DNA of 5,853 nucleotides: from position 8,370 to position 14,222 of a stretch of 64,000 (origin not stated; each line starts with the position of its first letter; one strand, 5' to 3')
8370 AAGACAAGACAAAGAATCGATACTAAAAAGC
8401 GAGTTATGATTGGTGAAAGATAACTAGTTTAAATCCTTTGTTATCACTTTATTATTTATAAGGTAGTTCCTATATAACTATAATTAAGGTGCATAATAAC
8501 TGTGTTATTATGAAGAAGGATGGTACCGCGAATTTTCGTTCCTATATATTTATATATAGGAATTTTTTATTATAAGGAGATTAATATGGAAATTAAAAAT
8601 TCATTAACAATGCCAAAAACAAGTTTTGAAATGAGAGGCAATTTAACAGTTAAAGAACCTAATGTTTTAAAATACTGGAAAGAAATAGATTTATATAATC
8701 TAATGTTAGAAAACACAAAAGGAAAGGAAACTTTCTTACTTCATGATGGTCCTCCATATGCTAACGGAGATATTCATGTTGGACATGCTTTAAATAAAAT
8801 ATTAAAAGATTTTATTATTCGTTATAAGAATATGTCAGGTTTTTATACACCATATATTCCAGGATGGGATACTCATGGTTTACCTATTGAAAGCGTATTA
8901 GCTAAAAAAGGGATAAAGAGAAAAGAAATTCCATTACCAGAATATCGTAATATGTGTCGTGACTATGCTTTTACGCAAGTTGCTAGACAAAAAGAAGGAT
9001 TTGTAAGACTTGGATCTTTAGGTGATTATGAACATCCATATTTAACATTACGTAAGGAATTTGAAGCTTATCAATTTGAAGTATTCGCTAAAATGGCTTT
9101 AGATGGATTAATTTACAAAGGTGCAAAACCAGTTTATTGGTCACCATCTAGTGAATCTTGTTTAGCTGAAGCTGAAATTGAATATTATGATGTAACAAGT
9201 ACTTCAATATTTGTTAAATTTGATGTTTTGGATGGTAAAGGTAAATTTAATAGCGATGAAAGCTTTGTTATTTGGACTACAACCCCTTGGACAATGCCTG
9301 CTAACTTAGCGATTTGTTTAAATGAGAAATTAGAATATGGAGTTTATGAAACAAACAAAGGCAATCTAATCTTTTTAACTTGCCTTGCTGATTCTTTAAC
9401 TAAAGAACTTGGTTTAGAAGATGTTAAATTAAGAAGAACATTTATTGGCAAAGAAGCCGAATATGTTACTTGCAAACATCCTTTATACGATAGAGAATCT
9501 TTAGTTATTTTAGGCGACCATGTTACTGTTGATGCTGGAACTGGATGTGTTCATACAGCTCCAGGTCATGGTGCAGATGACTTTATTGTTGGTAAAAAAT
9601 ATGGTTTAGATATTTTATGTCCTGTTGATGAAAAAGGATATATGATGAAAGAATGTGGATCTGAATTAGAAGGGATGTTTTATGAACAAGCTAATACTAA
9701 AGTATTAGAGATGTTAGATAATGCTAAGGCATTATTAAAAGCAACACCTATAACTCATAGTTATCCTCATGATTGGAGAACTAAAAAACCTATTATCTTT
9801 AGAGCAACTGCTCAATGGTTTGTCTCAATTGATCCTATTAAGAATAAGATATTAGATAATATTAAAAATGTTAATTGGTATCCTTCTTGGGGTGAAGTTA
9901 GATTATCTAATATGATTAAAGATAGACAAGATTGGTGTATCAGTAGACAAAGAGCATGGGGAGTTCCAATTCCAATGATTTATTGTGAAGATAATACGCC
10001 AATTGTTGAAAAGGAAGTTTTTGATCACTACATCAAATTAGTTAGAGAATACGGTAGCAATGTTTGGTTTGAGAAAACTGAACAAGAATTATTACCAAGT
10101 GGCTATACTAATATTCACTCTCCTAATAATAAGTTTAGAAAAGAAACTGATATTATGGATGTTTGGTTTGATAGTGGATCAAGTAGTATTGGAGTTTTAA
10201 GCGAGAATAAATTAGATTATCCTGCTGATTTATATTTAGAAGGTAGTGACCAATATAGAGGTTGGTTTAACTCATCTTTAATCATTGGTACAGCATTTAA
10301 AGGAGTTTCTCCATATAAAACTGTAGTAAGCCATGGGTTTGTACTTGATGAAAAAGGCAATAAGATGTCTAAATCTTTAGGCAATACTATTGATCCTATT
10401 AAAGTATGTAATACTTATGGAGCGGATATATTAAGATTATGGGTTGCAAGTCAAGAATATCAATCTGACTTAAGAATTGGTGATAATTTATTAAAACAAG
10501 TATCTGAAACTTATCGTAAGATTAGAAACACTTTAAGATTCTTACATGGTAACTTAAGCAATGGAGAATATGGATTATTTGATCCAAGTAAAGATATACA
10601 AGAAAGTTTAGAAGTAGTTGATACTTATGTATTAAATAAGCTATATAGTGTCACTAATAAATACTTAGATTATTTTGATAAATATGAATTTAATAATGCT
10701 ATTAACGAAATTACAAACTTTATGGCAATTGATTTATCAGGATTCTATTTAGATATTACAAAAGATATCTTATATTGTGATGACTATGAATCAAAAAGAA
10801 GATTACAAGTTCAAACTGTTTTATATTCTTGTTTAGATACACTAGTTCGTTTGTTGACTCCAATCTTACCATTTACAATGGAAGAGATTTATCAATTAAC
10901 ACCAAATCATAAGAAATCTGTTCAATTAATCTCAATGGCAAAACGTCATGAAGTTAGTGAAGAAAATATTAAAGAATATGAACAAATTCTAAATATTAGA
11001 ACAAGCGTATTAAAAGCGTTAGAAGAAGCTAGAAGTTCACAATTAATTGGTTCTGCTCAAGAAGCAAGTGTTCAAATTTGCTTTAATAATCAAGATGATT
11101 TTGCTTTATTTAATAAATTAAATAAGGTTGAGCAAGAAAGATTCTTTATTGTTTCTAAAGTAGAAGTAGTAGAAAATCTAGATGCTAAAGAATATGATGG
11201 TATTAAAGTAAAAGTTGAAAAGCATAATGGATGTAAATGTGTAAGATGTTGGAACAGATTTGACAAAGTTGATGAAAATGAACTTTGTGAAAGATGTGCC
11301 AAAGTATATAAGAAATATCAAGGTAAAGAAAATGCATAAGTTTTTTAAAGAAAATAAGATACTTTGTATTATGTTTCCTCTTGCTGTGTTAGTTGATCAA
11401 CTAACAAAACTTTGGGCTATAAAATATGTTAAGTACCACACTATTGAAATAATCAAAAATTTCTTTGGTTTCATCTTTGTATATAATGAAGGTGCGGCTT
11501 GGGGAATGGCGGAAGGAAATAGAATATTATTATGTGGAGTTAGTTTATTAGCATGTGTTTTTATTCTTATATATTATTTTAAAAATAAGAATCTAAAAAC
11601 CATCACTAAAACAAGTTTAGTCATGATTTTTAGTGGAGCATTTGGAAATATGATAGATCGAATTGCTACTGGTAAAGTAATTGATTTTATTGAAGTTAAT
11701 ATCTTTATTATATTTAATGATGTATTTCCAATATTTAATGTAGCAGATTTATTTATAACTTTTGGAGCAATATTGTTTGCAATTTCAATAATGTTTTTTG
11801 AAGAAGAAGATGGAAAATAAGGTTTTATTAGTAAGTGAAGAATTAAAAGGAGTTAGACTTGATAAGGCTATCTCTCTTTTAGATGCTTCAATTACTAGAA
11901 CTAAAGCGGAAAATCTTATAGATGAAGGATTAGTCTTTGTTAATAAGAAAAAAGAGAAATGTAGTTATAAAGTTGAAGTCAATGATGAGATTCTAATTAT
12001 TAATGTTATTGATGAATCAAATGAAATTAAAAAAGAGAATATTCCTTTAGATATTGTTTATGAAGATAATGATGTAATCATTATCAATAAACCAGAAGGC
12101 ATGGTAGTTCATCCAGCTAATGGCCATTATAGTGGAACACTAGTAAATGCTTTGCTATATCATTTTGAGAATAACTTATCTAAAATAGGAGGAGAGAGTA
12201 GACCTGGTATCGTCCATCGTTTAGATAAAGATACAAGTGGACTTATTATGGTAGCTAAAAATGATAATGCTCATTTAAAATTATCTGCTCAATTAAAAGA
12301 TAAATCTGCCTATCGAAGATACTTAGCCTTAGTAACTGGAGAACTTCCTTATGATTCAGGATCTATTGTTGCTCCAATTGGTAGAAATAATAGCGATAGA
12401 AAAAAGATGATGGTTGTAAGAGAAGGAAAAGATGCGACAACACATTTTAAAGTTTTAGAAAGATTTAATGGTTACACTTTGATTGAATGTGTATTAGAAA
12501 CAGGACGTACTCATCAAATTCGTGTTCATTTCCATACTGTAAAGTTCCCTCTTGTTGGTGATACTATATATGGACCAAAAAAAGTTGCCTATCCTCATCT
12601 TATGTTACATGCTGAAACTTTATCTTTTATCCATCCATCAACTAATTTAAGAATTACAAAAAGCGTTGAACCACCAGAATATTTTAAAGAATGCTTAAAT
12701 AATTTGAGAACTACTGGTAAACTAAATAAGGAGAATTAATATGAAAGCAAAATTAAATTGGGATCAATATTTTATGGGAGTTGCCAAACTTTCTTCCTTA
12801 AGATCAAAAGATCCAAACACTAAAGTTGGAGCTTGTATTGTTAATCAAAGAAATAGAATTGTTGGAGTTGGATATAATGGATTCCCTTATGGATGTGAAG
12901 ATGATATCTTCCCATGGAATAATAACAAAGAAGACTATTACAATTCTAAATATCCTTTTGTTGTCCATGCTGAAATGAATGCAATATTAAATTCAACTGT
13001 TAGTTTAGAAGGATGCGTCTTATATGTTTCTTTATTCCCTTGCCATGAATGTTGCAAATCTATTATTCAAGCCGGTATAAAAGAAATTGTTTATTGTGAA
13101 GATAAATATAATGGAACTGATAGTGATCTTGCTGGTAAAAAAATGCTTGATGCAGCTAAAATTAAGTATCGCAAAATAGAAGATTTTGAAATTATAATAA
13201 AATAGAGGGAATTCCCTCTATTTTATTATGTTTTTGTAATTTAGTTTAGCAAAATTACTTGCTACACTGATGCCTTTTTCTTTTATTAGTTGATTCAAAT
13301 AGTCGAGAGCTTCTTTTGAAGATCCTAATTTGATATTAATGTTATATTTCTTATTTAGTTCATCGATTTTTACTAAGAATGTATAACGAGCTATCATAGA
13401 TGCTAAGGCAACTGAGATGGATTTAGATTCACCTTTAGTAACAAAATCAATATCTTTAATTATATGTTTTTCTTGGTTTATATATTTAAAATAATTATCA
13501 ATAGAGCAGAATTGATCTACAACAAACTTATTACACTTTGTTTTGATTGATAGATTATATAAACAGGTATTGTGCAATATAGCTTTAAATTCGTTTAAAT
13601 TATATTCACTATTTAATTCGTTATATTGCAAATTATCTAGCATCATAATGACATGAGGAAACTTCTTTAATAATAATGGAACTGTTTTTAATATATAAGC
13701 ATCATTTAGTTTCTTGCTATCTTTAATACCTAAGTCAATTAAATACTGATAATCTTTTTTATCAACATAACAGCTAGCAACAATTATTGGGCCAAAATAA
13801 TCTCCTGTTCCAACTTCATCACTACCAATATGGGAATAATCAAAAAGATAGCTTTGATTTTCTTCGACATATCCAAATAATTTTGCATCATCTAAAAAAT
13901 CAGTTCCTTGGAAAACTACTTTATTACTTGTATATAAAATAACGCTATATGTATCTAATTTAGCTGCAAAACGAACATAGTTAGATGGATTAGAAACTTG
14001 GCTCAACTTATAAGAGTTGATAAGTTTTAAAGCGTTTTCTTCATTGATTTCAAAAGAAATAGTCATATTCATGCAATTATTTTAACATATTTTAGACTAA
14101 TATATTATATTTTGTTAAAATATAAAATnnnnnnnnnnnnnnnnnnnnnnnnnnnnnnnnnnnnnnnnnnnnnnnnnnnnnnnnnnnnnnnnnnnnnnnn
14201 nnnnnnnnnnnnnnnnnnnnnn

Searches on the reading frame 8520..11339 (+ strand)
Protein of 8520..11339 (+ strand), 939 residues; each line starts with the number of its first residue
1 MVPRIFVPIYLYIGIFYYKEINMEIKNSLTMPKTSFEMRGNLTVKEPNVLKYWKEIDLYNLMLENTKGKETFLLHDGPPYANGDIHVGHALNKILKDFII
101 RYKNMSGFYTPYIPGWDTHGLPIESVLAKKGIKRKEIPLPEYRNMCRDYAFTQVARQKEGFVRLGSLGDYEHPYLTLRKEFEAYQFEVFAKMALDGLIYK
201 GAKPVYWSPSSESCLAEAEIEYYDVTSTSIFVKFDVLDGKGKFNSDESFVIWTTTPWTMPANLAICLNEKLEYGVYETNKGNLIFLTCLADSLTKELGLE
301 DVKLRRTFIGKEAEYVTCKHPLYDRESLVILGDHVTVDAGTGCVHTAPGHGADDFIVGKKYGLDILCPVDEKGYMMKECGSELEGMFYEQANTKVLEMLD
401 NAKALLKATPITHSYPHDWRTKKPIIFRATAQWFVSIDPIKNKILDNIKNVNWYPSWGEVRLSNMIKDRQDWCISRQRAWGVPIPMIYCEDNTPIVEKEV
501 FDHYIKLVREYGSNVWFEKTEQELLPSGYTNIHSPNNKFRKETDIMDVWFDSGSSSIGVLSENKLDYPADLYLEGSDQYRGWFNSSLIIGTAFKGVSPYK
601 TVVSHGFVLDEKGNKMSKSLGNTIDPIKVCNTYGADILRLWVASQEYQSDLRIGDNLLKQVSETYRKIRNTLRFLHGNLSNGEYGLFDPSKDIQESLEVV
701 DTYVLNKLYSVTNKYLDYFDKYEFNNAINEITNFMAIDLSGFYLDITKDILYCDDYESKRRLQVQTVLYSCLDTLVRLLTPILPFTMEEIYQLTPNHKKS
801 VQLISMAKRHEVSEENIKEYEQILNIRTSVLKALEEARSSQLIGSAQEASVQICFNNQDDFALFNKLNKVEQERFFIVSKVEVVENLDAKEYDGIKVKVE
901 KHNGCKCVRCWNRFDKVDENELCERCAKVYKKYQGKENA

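Call 14: search_protein_families(library=pfam, proteins=[window:8520-11339:+], max_evalue=0.001)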
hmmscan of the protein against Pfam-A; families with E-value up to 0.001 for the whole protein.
window:8520-11339:+ (939 aa): 6 families
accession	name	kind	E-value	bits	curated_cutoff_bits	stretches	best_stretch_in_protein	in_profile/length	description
PF00133.28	tRNA-synt_1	-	3.3e-143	477.8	22.7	1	49-653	2-413/414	tRNA synthetases class I (I, L, M and V)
PF08264.19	Anticodon_1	-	2.3e-31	109.1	25.1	1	701-853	1-148/148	Anticodon-binding domain of tRNA ligase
PF09334.17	tRNA-synt_1g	-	1.2e-24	87.2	20.1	2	79-221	8-136/391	tRNA synthetases class I (M)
PF01406.26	tRNA-synt_1e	-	1.1e-07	32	27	1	560-661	199-299/301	tRNA synthetases class I (C) catalytic domain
PF01921.24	tRNA-synt_1f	-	3.8e-05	23.2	27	1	585-671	254-338/360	tRNA synthetases class I (K)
PF13603.12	tRNA-synt_1_2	-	4.6e-05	23.4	25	1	316-373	87-144/185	Leucyl-tRNA synthetase, editing domain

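Call 62: list_cluster_members(proteins=[window:8520-11336:+, P0006, P0007, P0008, P0010, P0012, P0016, P0020, P0028, P0046])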
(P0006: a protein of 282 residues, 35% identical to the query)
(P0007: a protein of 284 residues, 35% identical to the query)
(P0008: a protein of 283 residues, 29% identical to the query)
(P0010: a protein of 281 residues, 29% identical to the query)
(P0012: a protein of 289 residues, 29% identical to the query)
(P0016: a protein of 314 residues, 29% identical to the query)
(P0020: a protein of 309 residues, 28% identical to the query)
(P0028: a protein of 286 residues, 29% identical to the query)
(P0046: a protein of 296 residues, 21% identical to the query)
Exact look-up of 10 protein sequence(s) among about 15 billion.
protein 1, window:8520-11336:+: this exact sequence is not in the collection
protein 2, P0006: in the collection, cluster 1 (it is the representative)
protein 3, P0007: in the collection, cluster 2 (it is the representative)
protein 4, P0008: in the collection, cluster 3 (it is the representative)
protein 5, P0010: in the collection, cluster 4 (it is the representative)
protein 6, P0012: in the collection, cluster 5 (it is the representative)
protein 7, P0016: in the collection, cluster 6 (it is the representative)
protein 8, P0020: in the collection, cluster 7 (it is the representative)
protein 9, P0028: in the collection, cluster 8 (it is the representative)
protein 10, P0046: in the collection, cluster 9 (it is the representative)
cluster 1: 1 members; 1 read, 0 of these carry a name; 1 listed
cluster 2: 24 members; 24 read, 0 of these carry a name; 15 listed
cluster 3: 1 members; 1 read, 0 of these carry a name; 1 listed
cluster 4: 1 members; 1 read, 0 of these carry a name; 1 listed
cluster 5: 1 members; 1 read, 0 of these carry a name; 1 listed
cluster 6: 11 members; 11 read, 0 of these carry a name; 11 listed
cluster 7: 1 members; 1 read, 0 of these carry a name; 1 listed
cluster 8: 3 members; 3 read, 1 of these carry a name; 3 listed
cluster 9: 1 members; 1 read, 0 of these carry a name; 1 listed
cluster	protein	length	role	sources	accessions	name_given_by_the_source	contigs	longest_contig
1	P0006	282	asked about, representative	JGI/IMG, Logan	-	-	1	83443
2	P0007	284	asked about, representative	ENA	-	-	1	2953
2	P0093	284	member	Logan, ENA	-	-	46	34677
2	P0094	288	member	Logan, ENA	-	-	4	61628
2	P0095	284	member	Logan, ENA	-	-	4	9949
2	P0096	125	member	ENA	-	-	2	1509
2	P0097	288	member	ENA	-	-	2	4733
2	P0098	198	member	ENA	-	-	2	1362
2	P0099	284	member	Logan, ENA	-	-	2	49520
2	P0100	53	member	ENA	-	-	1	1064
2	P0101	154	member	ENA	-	-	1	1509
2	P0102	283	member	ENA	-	-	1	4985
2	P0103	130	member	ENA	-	-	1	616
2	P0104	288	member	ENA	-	-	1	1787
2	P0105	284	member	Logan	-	-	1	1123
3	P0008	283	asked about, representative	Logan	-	-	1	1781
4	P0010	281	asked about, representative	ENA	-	-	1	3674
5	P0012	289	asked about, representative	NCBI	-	-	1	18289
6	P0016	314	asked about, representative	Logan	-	-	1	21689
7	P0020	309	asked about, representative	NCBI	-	-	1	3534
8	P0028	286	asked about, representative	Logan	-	-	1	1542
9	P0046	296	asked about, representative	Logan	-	-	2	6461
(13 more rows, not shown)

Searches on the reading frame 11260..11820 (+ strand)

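Call 14: search_protein_families(library=pfam, proteins=[window:11260-11820:+], max_evalue=0.001)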
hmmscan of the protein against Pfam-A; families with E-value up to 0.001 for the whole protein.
window:11260-11820:+ (186 aa): 1 family
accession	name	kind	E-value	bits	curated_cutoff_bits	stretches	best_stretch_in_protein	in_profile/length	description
PF01252.23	Peptidase_A8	-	4.7e-36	124.5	25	1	41-179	4-142/142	Signal peptidase (SPase) II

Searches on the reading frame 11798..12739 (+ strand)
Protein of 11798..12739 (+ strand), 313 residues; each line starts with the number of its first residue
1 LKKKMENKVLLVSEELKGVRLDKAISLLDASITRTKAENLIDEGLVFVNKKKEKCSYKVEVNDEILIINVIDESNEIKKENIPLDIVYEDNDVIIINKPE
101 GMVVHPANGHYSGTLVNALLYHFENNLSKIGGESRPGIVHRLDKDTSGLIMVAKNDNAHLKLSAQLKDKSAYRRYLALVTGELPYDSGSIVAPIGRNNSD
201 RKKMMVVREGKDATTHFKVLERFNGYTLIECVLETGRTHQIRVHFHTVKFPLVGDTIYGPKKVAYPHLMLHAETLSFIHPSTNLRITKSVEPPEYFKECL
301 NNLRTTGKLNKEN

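Call 14: search_protein_families(library=pfam, proteins=[window:11798-12739:+], max_evalue=0.001)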
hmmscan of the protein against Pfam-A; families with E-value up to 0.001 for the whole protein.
window:11798-12739:+ (313 aa): 2 families
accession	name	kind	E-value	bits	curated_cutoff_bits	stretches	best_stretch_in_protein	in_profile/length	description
PF00849.27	PseudoU_synth_2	-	5.4e-37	127.8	26.8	1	92-246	1-151/152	RNA pseudouridylate synthase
PF01479.30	S4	-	1.2e-08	35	22.8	1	19-65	1-48/48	S4 domain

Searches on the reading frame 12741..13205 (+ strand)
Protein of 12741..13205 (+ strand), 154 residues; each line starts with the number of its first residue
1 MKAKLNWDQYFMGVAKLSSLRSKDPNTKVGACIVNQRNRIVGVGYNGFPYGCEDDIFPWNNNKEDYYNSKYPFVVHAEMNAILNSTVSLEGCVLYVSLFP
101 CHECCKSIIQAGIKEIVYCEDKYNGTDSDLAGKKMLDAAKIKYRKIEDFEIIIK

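Call 14: search_protein_families(library=pfam, proteins=[window:12741-13205:+], max_evalue=0.001)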
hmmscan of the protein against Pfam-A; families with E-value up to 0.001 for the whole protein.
window:12741-13205:+ (154 aa): 2 families
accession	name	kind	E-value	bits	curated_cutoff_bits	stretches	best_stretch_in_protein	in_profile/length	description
PF00383.29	dCMP_cyt_deam_1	-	6.2e-26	90.7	25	1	6-119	2-101/102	Cytidine and deoxycytidylate deaminase zinc-binding region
PF14437.12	MafB19-deam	-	2.2e-15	57.2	27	1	6-124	2-105/142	MafB19-like deaminase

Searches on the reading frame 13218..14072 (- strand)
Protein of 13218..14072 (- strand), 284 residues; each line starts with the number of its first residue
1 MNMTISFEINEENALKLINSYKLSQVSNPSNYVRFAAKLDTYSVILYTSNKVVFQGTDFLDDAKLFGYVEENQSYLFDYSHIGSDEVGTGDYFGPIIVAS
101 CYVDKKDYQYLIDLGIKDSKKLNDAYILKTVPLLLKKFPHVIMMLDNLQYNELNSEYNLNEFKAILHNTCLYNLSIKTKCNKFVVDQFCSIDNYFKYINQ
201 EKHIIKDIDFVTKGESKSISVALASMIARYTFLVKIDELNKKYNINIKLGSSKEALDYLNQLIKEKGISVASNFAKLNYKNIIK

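Call 14: search_protein_families(library=pfam, proteins=[window:13218-14072:-], max_evalue=0.001)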
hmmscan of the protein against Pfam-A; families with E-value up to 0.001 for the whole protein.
window:13218-14072:- (284 aa): 2 families
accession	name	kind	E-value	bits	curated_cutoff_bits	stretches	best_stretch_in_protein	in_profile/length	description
PF01351.25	RNase_HII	-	2.1e-34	119.6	25.8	1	82-281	1-198/199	Ribonuclease HII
PF11858.14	DUF3378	-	1.2e-10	41.8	27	1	9-73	6-70/76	Domain of unknown function (DUF3378)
